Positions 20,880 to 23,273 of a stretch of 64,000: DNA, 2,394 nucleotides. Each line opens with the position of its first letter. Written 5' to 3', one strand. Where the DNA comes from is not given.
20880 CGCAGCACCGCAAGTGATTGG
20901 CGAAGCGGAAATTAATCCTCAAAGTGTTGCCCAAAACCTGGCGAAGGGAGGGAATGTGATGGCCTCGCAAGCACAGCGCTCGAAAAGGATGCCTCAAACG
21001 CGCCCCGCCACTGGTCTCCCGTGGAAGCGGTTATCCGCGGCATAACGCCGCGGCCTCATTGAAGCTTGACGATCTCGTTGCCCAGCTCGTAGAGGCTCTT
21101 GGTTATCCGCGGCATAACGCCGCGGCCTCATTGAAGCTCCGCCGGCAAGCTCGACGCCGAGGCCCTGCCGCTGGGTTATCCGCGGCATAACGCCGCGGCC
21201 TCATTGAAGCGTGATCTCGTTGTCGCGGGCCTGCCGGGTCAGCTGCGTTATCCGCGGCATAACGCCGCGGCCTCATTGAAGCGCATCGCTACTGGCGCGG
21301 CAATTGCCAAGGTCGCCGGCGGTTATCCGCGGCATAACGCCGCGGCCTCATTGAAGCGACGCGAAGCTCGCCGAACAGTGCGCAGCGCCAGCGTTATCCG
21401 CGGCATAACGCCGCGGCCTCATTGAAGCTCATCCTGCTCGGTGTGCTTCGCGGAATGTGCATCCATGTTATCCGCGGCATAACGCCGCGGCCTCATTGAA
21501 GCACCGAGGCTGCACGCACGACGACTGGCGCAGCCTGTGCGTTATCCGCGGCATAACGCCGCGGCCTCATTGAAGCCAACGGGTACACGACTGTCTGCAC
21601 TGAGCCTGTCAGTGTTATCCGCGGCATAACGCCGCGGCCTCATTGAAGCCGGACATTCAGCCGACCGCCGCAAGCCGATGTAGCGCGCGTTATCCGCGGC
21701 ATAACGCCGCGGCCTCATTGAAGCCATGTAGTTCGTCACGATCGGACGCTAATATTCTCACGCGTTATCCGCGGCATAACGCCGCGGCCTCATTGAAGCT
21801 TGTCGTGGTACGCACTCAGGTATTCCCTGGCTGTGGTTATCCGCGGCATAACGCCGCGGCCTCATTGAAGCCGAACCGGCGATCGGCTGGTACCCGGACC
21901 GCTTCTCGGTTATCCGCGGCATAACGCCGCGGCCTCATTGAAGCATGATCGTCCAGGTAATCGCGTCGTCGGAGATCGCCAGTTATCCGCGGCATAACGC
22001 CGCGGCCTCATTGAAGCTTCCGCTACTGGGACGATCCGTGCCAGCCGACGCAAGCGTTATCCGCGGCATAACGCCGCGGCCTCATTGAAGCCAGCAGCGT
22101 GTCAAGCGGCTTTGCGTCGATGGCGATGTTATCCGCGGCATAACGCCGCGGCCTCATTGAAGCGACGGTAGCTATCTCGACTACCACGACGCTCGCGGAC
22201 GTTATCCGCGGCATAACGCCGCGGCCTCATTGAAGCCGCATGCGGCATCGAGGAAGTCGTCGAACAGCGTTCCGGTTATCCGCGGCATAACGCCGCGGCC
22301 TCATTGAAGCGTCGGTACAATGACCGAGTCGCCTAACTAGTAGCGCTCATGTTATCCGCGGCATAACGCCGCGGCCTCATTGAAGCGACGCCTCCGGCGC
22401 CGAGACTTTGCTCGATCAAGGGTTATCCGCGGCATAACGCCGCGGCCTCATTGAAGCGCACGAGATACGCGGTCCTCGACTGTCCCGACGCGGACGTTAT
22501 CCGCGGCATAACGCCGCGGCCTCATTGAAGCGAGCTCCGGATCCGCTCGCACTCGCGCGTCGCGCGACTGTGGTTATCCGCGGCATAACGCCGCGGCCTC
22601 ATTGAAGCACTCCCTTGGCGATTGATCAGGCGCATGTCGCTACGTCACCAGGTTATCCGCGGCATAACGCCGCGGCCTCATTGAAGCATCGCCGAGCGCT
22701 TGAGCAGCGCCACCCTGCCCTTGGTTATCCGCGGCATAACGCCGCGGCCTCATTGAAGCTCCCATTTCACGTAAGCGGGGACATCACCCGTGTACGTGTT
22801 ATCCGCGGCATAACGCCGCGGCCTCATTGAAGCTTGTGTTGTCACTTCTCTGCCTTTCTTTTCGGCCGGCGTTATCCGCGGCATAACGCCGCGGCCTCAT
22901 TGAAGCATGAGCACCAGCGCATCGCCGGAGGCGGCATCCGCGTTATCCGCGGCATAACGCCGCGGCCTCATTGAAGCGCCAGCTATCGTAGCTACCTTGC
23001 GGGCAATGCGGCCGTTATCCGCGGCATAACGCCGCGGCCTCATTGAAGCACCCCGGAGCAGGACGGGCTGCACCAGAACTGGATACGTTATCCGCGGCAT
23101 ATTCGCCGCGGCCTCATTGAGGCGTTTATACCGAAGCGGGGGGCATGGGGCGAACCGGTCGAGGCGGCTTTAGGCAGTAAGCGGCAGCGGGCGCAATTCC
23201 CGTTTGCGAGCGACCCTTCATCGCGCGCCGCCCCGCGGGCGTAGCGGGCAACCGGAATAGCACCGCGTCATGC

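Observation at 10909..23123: Complete subtype I-G (I-U) CRISPR-Cas locus with non-canonical gene order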

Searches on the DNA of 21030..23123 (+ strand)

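Call 29: build_rna_model(alignment_id=A2, structure=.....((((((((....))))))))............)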
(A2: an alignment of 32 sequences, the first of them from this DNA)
Model R1 built from alignment A2 (32 sequences, 37 columns); structure: as given.
model positions 36; base pairs 8; branch points 0; effective number of sequences 32; information 1.164 bits per position. Calibrated on 0.2 Mb of random sequence (short: E-values are rough).
structure used (alignment columns):
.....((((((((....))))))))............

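Call 30: search_with_rna_model(model_id=R1, source=window, max_evalue=10, filters=off)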
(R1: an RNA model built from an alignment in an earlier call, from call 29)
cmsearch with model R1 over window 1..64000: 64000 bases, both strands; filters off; matches with E-value up to 10: 55.
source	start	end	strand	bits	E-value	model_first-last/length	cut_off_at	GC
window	21031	21065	+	40.2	7.2e-09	1-36/36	no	0.6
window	21103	21137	+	40.2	7.2e-09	1-36/36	no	0.6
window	21176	21210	+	40.2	7.2e-09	1-36/36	no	0.6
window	21248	21282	+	40.2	7.2e-09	1-36/36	no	0.6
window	21323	21357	+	40.2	7.2e-09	1-36/36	no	0.6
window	21394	21428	+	40.2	7.2e-09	1-36/36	no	0.6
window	21468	21502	+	40.2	7.2e-09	1-36/36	no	0.6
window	21542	21576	+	40.2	7.2e-09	1-36/36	no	0.6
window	21615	21649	+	40.2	7.2e-09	1-36/36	no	0.6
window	21690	21724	+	40.2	7.2e-09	1-36/36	no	0.6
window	21765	21799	+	40.2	7.2e-09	1-36/36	no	0.6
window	21837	21871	+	40.2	7.2e-09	1-36/36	no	0.6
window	21910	21944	+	40.2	7.2e-09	1-36/36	no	0.6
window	21983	22017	+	40.2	7.2e-09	1-36/36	no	0.6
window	22057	22091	+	40.2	7.2e-09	1-36/36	no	0.6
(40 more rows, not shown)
